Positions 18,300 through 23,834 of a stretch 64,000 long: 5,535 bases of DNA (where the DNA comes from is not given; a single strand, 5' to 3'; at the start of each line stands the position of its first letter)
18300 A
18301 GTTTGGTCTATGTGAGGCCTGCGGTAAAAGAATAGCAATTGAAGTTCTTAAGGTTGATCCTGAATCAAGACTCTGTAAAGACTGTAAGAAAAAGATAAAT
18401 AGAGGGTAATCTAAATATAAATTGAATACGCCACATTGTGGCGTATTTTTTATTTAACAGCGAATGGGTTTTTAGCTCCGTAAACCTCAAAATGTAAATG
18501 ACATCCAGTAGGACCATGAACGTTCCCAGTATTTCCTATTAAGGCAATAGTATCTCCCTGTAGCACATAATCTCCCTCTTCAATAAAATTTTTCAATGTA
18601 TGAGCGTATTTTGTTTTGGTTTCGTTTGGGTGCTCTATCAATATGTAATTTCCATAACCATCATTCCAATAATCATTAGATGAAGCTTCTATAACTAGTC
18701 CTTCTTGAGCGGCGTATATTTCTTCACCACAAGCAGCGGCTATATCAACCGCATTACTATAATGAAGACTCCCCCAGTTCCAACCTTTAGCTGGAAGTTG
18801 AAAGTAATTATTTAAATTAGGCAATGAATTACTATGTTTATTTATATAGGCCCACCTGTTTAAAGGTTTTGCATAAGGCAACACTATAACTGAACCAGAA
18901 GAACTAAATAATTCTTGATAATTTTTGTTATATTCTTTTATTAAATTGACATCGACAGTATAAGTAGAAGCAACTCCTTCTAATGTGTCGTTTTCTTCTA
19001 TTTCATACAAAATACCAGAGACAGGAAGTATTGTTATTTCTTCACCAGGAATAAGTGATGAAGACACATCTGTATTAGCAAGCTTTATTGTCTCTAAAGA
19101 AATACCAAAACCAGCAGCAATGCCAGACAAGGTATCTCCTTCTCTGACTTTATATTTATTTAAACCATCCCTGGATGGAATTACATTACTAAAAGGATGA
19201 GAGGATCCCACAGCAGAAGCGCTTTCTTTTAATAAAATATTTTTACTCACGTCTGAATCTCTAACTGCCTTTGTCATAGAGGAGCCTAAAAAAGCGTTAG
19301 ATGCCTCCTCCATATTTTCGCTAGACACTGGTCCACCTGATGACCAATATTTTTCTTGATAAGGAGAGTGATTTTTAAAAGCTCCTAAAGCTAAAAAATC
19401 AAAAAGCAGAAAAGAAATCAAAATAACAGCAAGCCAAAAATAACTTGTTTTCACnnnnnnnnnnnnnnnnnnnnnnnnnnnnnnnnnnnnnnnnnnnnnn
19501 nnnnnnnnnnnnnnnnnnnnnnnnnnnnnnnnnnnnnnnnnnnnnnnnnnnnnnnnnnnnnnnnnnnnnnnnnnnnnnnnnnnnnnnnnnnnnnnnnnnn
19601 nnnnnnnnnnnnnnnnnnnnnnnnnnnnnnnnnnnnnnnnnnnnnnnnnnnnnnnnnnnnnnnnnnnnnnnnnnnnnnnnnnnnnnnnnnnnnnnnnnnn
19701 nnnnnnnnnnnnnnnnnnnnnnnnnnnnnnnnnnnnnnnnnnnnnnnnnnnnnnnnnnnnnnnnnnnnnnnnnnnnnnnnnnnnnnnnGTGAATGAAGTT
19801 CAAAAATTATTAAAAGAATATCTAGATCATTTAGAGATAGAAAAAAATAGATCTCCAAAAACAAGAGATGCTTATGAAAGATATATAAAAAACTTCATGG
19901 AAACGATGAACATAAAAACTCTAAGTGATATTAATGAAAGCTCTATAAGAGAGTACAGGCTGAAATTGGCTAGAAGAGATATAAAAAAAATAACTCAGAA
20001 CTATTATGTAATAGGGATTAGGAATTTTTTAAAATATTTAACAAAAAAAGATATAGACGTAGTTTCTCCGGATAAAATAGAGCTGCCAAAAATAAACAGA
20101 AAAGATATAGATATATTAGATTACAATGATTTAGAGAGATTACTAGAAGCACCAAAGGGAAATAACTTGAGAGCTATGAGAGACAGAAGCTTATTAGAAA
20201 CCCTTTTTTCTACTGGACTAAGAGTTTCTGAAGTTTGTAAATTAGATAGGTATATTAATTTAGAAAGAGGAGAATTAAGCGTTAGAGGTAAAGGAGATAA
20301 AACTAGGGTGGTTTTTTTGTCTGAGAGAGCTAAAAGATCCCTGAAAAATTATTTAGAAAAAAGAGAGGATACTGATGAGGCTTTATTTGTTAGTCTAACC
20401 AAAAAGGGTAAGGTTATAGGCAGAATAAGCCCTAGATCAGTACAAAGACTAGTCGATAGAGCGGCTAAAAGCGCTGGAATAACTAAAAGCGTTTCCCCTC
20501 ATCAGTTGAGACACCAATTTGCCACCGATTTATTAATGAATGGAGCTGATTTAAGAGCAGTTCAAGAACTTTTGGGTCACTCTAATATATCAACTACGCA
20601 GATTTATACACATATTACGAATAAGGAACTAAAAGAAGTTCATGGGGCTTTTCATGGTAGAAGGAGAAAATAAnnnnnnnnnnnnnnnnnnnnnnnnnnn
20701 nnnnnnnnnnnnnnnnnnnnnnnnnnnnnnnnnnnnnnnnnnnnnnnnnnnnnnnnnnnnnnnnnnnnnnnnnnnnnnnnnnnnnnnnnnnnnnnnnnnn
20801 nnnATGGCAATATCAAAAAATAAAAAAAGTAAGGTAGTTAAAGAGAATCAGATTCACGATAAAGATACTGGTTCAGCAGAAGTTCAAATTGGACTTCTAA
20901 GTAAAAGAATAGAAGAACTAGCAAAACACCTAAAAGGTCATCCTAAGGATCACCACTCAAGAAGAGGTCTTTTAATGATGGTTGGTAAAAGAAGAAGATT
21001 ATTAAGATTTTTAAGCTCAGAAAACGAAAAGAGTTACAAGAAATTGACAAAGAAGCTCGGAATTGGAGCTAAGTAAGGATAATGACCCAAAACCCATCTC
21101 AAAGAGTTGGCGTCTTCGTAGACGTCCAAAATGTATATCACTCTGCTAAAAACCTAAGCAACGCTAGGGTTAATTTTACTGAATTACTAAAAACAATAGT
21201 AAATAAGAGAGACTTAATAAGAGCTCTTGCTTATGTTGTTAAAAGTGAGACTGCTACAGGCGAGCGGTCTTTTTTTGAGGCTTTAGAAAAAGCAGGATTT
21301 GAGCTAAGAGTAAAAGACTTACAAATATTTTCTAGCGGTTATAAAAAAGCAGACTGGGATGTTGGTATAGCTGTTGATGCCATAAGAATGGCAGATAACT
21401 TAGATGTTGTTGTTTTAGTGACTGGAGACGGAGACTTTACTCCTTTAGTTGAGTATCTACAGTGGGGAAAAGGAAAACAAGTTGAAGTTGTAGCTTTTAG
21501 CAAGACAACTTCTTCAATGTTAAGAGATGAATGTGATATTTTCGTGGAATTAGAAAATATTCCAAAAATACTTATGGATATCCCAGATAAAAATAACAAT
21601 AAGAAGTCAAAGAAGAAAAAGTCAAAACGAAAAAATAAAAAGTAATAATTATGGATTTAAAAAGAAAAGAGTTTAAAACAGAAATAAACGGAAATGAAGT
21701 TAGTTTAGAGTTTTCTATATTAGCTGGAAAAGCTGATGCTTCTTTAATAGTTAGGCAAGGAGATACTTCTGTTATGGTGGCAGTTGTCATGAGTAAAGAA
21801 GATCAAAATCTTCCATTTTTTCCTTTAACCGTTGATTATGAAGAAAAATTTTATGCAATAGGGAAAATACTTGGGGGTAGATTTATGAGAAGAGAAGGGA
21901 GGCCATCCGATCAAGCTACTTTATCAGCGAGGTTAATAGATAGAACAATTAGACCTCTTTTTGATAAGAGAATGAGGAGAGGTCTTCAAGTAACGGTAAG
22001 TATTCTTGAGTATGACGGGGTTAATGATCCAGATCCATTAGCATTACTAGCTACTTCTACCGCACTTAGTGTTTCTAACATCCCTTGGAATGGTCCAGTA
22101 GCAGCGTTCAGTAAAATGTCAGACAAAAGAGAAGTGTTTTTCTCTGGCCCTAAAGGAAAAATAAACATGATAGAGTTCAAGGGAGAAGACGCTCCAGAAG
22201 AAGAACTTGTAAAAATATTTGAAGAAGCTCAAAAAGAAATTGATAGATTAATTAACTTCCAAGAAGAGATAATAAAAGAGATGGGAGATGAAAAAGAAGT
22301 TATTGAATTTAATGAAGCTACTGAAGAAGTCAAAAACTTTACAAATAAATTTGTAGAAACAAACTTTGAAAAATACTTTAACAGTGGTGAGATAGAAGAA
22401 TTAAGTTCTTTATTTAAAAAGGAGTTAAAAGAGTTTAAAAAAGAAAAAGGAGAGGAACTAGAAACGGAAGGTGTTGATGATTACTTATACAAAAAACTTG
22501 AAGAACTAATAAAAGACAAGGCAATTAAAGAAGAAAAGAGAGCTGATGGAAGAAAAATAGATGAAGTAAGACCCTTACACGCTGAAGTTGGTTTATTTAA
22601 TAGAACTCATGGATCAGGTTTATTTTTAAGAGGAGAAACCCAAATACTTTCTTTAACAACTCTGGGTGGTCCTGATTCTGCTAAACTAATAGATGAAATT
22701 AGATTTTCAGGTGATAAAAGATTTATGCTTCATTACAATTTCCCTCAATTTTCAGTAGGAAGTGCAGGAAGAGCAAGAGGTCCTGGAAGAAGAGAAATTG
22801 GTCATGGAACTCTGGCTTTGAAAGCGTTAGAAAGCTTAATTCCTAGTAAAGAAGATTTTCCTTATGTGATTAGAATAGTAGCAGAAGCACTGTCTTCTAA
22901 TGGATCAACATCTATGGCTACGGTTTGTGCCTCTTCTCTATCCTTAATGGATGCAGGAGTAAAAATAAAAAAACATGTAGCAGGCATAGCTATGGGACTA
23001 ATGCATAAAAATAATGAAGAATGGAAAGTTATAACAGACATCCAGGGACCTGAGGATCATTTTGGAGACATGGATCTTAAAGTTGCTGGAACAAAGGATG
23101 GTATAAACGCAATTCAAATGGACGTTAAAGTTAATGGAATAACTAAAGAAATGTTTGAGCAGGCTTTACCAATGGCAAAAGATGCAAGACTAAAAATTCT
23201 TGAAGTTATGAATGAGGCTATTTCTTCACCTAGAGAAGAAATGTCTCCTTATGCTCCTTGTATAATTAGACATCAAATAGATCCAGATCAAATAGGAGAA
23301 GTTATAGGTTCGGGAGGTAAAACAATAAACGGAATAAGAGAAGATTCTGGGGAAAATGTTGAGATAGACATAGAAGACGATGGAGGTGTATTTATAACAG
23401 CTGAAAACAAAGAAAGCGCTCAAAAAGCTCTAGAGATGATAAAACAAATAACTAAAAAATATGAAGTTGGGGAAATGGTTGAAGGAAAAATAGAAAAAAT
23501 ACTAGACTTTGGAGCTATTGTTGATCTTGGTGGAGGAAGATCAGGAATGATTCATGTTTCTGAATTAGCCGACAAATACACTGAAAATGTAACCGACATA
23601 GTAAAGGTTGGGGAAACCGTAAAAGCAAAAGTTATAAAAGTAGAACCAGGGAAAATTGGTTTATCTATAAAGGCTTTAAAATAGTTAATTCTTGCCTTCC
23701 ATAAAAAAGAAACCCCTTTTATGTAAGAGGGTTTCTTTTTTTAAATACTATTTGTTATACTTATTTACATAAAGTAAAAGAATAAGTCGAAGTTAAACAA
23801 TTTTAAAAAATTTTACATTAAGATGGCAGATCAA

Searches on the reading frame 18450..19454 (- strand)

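Call 12: search_protein_families(library=pfam, proteins=[window:18450-19454:-], max_evalue=0.00001)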
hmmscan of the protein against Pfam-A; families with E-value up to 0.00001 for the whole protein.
window:18450-19454:- (334 aa): 3 families
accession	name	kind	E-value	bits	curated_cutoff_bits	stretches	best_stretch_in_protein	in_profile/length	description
PF01551.29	Peptidase_M23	-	1.9e-23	82.9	28.7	1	233-330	3-93/96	Peptidase family M23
PF01476.26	LysM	-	2.1e-14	53.6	20.9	1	101-142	1-42/43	LysM domain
PF23577.1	LysM_RLK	-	1.1e-08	35.4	27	0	150-190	3-40/44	LysM domain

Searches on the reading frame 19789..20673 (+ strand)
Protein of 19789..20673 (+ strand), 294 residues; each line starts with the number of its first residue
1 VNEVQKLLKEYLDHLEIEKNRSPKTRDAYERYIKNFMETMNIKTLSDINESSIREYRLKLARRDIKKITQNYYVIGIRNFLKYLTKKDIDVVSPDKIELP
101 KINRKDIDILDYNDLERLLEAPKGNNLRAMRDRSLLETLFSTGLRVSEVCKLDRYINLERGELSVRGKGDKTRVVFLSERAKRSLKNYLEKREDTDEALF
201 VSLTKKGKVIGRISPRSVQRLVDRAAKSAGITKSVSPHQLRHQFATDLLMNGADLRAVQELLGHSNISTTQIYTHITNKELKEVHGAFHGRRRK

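Call 12: search_protein_families(library=pfam, proteins=[window:19789-20673:+], max_evalue=0.00001)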
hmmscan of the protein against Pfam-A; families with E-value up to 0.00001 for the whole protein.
window:19789-20673:+ (294 aa): 3 families
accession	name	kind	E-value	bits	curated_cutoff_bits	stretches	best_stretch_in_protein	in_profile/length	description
PF00589.27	Phage_integrase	-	1.2e-43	149.3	27.1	1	110-278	3-170/172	Phage integrase family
PF02899.23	Phage_int_SAM_1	-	4.7e-13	49.7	22.3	1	8-87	1-82/83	Phage integrase, N-terminal SAM-like domain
PF13495.12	Phage_int_SAM_4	-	2.7e-08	34.5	27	1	7-89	1-83/85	Phage integrase, N-terminal SAM-like domain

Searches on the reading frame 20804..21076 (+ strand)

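Call 12: search_protein_families(library=pfam, proteins=[window:20804-21076:+], max_evalue=0.00001)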
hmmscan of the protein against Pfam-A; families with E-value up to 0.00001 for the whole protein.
window:20804-21076:+ (90 aa): 1 family
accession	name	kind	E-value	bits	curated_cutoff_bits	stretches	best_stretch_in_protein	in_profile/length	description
PF00312.27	Ribosomal_S15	-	3.4e-32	110.9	31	1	8-87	1-80/81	Ribosomal protein S15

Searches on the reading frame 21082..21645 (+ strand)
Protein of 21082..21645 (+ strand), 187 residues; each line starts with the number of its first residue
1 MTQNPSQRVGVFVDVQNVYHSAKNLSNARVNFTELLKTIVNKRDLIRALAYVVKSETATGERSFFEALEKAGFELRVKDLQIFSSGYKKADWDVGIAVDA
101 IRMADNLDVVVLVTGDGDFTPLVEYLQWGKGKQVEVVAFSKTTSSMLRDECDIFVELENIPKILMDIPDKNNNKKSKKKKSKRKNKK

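Call 12: search_protein_families(library=pfam, proteins=[window:21082-21645:+], max_evalue=0.00001)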
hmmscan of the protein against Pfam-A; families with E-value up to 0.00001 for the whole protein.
window:21082-21645:+ (187 aa): 1 family
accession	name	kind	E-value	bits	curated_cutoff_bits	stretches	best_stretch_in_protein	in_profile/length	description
PF01936.24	NYN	-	5.7e-37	127.9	24.2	1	8-158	1-145/145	NYN domain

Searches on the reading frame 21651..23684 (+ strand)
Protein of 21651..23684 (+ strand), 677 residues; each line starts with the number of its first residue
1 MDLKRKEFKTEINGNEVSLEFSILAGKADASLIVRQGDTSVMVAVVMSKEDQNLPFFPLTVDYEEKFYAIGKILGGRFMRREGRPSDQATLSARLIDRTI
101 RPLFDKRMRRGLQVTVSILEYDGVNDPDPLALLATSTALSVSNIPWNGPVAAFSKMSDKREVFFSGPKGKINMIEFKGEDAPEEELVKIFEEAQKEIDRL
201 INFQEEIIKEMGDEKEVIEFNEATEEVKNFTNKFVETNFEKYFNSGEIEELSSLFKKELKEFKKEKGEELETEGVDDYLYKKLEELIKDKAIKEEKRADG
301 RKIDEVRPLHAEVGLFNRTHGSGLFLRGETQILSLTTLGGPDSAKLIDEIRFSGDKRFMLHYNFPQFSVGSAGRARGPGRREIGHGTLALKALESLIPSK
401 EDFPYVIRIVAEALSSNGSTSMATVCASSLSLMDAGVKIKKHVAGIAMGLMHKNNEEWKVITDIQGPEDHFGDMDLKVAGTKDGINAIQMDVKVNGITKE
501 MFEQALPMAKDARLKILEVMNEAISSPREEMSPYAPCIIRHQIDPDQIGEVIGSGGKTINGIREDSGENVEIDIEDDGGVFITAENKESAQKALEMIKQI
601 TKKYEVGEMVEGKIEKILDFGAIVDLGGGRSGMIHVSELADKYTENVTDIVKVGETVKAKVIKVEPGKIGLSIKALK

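Call 12: search_protein_families(library=pfam, proteins=[window:21651-23684:+], max_evalue=0.00001)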
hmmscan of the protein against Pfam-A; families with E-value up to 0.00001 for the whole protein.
window:21651-23684:+ (677 aa): 3 families
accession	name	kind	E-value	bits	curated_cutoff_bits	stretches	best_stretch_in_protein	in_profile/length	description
PF01138.27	RNase_PH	-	3.3e-50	170.3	25.5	2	16-145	4-130/130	3' exoribonuclease family, domain 1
PF00575.29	S1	-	8.7e-17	61.7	22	1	603-673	1-73/74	S1 RNA binding domain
PF00013.35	KH_1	-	3.5e-09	36.7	21.5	1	540-599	3-66/66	KH domain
